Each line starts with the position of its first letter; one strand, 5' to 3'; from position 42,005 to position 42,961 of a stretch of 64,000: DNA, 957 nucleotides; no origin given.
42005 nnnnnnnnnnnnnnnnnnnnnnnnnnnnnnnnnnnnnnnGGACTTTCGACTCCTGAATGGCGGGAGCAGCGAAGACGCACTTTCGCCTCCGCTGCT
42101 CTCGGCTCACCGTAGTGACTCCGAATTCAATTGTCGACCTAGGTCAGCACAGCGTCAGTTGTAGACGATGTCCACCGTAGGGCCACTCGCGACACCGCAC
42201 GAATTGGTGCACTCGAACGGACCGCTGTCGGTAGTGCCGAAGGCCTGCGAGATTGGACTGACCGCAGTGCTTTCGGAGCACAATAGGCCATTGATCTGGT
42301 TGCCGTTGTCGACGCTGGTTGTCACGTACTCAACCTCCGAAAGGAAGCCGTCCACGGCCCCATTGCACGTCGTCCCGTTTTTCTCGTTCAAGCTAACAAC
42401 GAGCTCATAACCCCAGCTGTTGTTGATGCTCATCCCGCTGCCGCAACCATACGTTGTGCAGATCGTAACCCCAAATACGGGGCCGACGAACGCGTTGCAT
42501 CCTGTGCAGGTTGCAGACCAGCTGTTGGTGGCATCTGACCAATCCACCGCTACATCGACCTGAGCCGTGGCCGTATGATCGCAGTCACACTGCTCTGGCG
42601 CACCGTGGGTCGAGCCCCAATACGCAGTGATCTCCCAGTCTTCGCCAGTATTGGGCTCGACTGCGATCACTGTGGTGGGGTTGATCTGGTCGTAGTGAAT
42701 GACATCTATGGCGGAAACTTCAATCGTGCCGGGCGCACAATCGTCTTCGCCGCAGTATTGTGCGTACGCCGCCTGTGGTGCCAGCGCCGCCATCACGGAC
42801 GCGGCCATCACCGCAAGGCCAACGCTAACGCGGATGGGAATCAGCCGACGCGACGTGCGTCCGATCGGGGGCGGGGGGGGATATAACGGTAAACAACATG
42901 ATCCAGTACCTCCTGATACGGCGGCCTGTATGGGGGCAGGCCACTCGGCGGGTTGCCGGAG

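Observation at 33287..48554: Tandemly amplified two-gene cassette: Cys-rich secreted protein + propeller-PT-VWA protein, 4 full units plus a fifth large paralog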

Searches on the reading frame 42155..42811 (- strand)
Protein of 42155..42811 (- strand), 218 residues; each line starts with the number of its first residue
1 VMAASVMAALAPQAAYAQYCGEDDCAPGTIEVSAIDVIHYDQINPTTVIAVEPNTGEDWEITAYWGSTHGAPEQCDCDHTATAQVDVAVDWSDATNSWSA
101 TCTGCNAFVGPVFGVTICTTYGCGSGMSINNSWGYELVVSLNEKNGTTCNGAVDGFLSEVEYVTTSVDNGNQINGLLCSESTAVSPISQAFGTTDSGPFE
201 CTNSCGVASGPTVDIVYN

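Call 4: search_protein_families(library=pfam, proteins=[window:42155-42811:-], max_evalue=0.1)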
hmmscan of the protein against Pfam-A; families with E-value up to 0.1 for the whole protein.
window:42155-42811:- (218 aa): 0 families

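Call 9: find_homologous_proteins(query=window:42155-42811:-, max_evalue=0.01)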
Query window:42155-42811:- (218 aa): 10 proteins with E <= 0.01 among 164 candidates.
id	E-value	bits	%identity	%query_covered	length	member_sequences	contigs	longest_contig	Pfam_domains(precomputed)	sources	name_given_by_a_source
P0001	7.9e-141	485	99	100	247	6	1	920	-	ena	-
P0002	2.1e-92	327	71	91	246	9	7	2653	-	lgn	-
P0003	5.7e-89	316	65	92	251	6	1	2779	-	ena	-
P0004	4.6e-86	306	66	92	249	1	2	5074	-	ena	-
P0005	4.5e-84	300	63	95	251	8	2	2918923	-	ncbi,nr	ncbi:MAG: hypothetical protein IPG72_04760 [Ardenticatenales bacterium]|nr:hypothetical protein [Ard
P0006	1.4e-80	288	62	100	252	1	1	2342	-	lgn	-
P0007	3.6e-51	192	50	97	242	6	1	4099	-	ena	-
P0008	1.8e-45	173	49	97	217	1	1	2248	-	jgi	jgi:hypothetical protein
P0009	7.5e-43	165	45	100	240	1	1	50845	-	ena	-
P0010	7.4e-15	73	36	97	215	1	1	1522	-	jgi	jgi:hypothetical protein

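Call 10: find_encoding_contigs(protein=P0009, flank=10000, max_places=4)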
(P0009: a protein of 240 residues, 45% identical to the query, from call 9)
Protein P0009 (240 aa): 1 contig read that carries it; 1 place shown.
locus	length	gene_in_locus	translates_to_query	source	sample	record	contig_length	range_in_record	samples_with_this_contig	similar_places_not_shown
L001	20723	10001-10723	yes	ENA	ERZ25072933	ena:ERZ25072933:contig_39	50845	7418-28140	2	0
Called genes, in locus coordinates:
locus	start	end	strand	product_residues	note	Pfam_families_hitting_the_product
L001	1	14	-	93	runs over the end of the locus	-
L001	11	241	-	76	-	PF04255:DUF433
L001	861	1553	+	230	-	-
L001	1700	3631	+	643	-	PF00092:VWA, PF13519:VWA_2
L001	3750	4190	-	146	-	-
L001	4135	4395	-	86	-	PF04255:DUF433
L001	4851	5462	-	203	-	-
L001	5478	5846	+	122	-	-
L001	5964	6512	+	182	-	-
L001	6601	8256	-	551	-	-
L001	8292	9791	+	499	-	PF00092:VWA, PF13519:VWA_2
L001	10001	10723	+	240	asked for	-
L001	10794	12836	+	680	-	PF00092:VWA, PF13519:VWA_2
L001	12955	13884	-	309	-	PF00565:SNase (weak)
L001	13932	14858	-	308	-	-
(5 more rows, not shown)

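Call 11: find_encoding_contigs(protein=P0007, flank=10000, max_places=4)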
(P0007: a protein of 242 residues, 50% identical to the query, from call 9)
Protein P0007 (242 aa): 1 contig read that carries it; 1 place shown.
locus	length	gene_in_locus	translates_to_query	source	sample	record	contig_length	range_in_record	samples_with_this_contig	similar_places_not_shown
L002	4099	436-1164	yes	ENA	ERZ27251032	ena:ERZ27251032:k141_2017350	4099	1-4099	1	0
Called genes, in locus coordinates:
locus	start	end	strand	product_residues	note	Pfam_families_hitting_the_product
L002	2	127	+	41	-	?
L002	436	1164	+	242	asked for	-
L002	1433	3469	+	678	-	PF00092:VWA, PF13768:VWA_3 (weak), PF13519:VWA_2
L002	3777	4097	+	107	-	?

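Call 21: predict_structure(alignment_id=A2)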
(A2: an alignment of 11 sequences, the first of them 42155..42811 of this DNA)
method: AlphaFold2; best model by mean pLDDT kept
length: 218 residues; sequences in the alignment: 11
mean_pLDDT: 70.6   pTM: 0.72
mean pLDDT of the five models: 70.6, 69.8, 68.2, 57.9, 54.9
residues with pLDDT >= 90: 3; 70-90: 127; 50-70: 61; < 50: 27
segments of 3 or more residues with pLDDT < 50: 1-18, 122-130
pLDDT, mean of each block of 10 residues (from residue 1): 37 44 68 85 79 77 71 61 83 72 73 76 44 79 72 74 79 70 74 82 70 84
secondary structure, 60 per line:
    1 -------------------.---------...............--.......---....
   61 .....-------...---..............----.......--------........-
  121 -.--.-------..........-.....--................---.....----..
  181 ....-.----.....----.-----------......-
elements in order: E30-44 E47-53 E57-65 E79-92 E97-103 E112-119 E133-142 E144-148 E151-166 E170-174 E179-184 E191-195 E212-217

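Call 39: find_encoding_contigs(protein=P0005, flank=10000, max_places=3)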
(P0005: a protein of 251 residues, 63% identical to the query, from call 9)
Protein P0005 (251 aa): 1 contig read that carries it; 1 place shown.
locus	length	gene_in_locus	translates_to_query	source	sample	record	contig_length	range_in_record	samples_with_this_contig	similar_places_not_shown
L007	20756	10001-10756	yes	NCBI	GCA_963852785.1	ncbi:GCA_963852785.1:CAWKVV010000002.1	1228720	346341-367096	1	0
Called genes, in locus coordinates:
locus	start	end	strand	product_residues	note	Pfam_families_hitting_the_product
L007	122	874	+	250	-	-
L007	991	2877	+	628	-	PF13519:VWA_2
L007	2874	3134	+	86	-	PF00092:VWA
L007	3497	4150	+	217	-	-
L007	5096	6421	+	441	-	PF00092:VWA, PF13519:VWA_2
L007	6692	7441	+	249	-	-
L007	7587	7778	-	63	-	-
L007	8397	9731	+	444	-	PF01882:DUF58 (faint), PF00092:VWA, PF13519:VWA_2, PF13768:VWA_3 (faint)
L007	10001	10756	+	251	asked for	-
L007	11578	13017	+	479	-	PF01882:DUF58 (weak), PF00092:VWA, PF13519:VWA_2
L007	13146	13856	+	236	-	-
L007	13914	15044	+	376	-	PF13439:Glyco_transf_4, PF13579:Glyco_trans_4_4, PF00534:Glycos_transf_1, PF13692:Glyco_trans_1_4, PF13524:Glyco_trans_1_2, PF20706:GT4-conflict (weak)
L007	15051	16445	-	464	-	PF00092:VWA, PF13519:VWA_2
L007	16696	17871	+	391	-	-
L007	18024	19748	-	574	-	PF01432:Peptidase_M3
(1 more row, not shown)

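Call 56: find_related_loci(query=A2, collection=genome_contigs, flank=10000)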
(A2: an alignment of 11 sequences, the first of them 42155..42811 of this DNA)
Query A2 (218 aa) in genome_contigs; peptide patterns used: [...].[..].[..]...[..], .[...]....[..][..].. (x = any residue, [..] = any of these).
29 stretches matched a pattern; 1 encode a relative of the query (tblastn E <= 1e-3); 1 distinct loci.
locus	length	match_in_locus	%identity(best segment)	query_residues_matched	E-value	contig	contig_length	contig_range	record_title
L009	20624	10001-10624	71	12-218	4e-91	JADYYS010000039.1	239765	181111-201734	MAG: Ardenticatenales bacterium isolate SJ541 c_000000802875, whole genome shotgun sequence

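Call 64: search_protein_representatives(alignment_id=A2)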
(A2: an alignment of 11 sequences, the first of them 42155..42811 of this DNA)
Query: 11 sequences, 241 profile positions. Proteins with E-value up to 0.001 (for the whole library): 202; up to 1e-10: 160; up to 1e-30: 70. The best 150 are listed.
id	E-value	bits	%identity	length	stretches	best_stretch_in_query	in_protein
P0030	3.5e-107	374.0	-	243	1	1-241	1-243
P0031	4.2e-63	229.7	-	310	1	19-241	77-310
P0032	6.9e-61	222.5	-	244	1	20-241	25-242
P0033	4.8e-57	209.9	-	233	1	20-241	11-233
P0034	5.0e-57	209.8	-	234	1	24-241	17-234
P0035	2.4e-56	207.6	-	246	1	15-241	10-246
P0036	6.5e-56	206.2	-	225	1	19-241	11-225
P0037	8.9e-56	205.7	-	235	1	32-241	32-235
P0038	1.9e-55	204.7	-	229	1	34-241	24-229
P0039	5.4e-54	199.9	-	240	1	14-241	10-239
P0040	2.8e-53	197.6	-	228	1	19-241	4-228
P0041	1.4e-52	195.3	-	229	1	20-241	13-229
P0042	3.9e-52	193.8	-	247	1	33-241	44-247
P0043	1.3e-51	192.1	-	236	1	24-241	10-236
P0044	3.2e-51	190.8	-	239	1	30-241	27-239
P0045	3.2e-51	190.8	-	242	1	26-241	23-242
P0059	7.8e-42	160.1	-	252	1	17-241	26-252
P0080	3.6e-36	141.6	-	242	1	18-240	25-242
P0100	1.4e-30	123.2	-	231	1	30-241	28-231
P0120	4.9e-26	108.4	-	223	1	14-241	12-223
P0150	3.2e-18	82.8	-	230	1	35-241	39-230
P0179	3.8e-13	66.2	-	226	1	18-240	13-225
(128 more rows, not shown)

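Call 67: search_protein_families(library=pfam, alignment_id=A5, max_evalue=0.01)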
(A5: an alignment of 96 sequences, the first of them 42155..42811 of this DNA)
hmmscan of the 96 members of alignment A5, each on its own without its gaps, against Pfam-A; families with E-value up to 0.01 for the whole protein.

A. member 1, window:42155-42811:- (218 aa): 0 families

B. families by the number of members that match (of 96 scanned): 4 families
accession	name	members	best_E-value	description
PF23806.1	Phage_TTP_14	1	0.00016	Phage tail tube protein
PF03380.19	DUF282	1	0.0026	Caenorhabditis protein of unknown function, DUF282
PF23003.2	Fn1_2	1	0.0054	Fibronectin type I domain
PF22508.2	InlJ_IG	1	0.0098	Internalin J, Immunoglobulin-like domain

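Call 69: find_related_loci(query=A6, collection=metagenome_contigs, flank=6000)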
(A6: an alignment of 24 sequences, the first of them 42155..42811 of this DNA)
Query A6 (218 aa) in metagenome_contigs; peptide patterns used: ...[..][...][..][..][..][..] (x = any residue, [..] = any of these).
235 stretches matched a pattern; 12 encode a relative of the query (tblastn E <= 1e-3); 12 distinct loci.
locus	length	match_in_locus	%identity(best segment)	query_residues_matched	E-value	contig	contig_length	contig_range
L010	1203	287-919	63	12-218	8e-93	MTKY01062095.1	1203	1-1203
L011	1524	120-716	39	20-218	9e-37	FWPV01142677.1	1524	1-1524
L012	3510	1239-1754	41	33-204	3e-31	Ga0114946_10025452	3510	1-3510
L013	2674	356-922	43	33-218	1e-29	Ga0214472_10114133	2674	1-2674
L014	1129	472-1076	41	20-218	4e-31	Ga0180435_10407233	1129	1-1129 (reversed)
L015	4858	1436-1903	35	51-217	5e-21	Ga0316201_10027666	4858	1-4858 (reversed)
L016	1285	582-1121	31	25-218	3e-19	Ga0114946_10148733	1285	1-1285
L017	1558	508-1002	36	37-217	1e-18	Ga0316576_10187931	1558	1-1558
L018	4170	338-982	33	1-218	1e-16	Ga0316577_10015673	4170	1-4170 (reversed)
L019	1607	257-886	32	4-218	5e-16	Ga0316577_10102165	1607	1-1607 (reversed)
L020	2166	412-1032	29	1-217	8e-15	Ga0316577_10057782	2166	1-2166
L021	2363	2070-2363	34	37-137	2e-9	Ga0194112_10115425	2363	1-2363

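Call 71: find_related_loci(query=A6, collection=viral_contigs, flank=8000)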
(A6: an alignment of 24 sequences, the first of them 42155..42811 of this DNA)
Query A6 (218 aa) in viral_contigs; peptide patterns used: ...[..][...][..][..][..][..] (x = any residue, [..] = any of these).
2 stretches matched a pattern, but none encodes a relative of the query by tblastn (E <= 1e-3).

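Call 80: fold_search(model_id=the predicted structure, library=pdb)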
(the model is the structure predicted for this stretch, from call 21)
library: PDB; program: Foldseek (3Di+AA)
matches with E <= 10: 292; with E <= 0.001: 0
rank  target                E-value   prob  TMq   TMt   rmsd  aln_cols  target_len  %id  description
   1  9e5x_A                2.0e-01  0.03  0.12  0.05  25.8       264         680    7  The prefusion conformation of herpes simplex virus type 1 (HSV-1) glycoprotein B (gB) mutant S392C and A527C (released 2026-03-18)
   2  3r4r_A                2.4e-01  0.13  0.21  0.18  11.9       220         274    8  Crystal structure of a fimbrial assembly protein (BDI_3522) from Parabacteroides distasonis ATCC 8503 at 2.38 A resolu (released 2011-03-30)
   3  4gpv_A                3.4e-01  0.08  0.17  0.13  15.0       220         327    7  Crystal structure of a putative cell adhesion protein (BACEGG_00536) from Bacteroides eggerthii DSM 20697 at 1.67 A re (released 2012-09-19)
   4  1cpn                  4.0e-01  0.03  0.14  0.14  16.9       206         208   15  NATIVE-LIKE IN VIVO FOLDING OF A CIRCULARLY PERMUTED JELLYROLL PROTEIN SHOWN BY CRYSTAL STRUCTURE ANALYSIS (released 1994-06-22)
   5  9blo_A                4.7e-01  0.03  0.12  0.16  19.9       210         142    8  T450C mutant of repeat domain 2 from Clostridium perfringens adhesin CPE0147 without intramolecular ester bond (released 2025-05-07)
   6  9blp                  5.3e-01  0.06  0.17  0.23  19.4       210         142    7  T450S mutant of repeat domain 2 from Clostridium perfringens adhesin CPE0147 with intramolecular ester bond (released 2025-05-07)
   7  8v98_A                5.5e-01  0.03  0.14  0.11  26.1       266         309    5  GII.24 Loreto 1972 norovirus protruding domain (released 2024-06-19)
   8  3tv9                  5.8e-01  0.02  0.12  0.07  21.8       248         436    6  Crystal Structure of Putative Peptide Maturation Protein from Shigella flexneri (released 2011-10-05)
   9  2h6o_A                6.2e-01  0.14  0.23  0.13  12.5       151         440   10  Epstein Barr Virus Major Envelope Glycoprotein (released 2006-10-31)
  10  1qex_A                6.5e-01  0.18  0.23  0.18   9.0       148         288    7  BACTERIOPHAGE T4 GENE PRODUCT 9 (GP9), THE TRIGGER OF TAIL CONTRACTION AND THE LONG TAIL FIBERS CONNECTOR (released 1999-10-05)
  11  6c72_A                6.5e-01  0.12  0.19  0.08  13.3       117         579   13  Crystal structure of a tailspike protein gp49 from Acinetobacter baumannii bacteriophage Fri1, a capsular polysacchari (released 2019-01-23)
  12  7uea_U                6.5e-01  0.01  0.11  0.08  23.8       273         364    9  Photosynthetic assembly of Chlorobaculum tepidum (RC-FMO1) (released 2022-10-05)
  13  6wes                  7.2e-01  0.06  0.17  0.22  14.0       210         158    5  Crystal structure of the effector SnTox3 from Parastagonospora nodorum (released 2020-11-04)
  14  6jt6                  7.6e-01  0.09  0.24  0.25  14.1       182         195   13  Crystal structure of cytochrome b domain of Pyranose Dehydrogenase from Coprinopsis cinerea (released 2019-11-13)
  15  9e5u_A                7.6e-01  0.01  0.11  0.06  24.9       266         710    9  The primed conformation of herpes simplex virus type 1 (HSV-1) glycoprotein B (gB) mutant N511P (released 2026-03-18)
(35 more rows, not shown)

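Call 87: list_cluster_members(proteins=[P0031, P0032, P0035, P0045, P0059, P0080, P0100, P0120, P0150, P0179])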
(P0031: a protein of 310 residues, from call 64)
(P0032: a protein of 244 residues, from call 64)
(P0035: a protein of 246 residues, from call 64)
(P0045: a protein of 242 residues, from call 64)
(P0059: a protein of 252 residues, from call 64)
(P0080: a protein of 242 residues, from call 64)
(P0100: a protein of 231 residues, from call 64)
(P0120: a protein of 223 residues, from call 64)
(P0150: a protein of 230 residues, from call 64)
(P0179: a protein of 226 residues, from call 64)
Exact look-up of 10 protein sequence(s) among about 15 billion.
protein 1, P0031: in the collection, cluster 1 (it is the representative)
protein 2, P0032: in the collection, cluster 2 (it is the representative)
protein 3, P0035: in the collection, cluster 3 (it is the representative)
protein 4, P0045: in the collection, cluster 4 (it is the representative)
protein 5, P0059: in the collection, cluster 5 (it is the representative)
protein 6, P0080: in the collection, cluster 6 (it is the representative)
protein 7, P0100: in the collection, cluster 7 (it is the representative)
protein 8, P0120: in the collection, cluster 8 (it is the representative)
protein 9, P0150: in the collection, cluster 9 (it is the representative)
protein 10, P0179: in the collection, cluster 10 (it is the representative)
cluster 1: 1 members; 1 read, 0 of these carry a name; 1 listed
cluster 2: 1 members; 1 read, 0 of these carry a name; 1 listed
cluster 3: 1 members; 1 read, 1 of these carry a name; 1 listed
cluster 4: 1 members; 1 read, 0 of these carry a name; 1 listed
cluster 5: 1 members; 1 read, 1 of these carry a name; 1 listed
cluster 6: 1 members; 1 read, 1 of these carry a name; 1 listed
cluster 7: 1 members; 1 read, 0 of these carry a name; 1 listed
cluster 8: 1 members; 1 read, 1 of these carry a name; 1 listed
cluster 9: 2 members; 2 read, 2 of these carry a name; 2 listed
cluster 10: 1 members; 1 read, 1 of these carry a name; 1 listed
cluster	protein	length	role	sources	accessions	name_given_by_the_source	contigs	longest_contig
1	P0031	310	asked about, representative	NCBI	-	-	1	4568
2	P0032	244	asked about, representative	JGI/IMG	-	-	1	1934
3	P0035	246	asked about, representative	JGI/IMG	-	hypothetical protein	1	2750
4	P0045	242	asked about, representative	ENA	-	-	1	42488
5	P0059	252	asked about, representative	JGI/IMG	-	hypothetical protein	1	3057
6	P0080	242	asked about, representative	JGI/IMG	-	hypothetical protein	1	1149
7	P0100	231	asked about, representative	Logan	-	-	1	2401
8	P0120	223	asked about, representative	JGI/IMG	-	hypothetical protein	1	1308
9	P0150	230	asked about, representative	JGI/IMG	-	hypothetical protein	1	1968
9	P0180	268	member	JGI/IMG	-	hypothetical protein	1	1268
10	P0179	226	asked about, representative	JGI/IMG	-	hypothetical protein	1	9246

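Call 88: find_encoding_contigs(protein=P0045, flank=10000, max_places=2)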
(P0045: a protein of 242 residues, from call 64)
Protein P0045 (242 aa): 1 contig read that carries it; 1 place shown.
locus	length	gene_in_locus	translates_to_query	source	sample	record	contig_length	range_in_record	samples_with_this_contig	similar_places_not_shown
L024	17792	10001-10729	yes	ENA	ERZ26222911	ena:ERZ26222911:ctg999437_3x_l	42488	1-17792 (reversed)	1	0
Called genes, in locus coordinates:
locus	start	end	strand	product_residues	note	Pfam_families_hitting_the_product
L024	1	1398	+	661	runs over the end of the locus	PF12891:Glyco_hydro_44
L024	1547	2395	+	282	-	-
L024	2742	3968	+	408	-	-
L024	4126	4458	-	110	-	PF04993:TfoX_N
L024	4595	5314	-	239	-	PF09365:DUF2461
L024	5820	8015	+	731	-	PF08757:CotH, PF00932:LTD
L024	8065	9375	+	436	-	PF01979:Amidohydro_1, PF07969:Amidohydro_3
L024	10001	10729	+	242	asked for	-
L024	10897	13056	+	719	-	PF13768:VWA_3 (faint), PF00092:VWA, PF13519:VWA_2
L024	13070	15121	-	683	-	PF22745:Nlig-Ia, PF01653:DNA_ligase_aden, PF03120:OB_DNA_ligase, PF03119:DNA_ligase_ZBD, PF14520:HHH_5 (faint), PF12826:HHH_2, PF00533:BRCT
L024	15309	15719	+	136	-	-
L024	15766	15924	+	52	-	-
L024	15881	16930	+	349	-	PF02225:PA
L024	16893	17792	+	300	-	?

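Call 89: find_encoding_contigs(protein=P0179, flank=8000, max_places=2)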
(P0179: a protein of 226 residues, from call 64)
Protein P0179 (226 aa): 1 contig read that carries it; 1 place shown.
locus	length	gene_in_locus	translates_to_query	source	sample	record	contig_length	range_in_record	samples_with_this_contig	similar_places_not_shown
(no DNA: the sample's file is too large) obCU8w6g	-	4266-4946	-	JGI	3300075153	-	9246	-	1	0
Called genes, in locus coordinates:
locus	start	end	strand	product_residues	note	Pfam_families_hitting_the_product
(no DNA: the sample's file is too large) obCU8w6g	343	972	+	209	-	-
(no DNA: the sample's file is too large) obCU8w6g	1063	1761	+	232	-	-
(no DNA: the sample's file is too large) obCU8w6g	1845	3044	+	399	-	-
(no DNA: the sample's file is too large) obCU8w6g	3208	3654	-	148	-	PF13620:CarboxypepD_reg (weak), PF17210:SdrD_B (weak)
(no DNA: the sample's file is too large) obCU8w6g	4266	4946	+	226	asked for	-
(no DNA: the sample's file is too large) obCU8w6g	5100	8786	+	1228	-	PF00092:VWA, PF13519:VWA_2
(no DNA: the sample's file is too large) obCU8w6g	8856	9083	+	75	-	-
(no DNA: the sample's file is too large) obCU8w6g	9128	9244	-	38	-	?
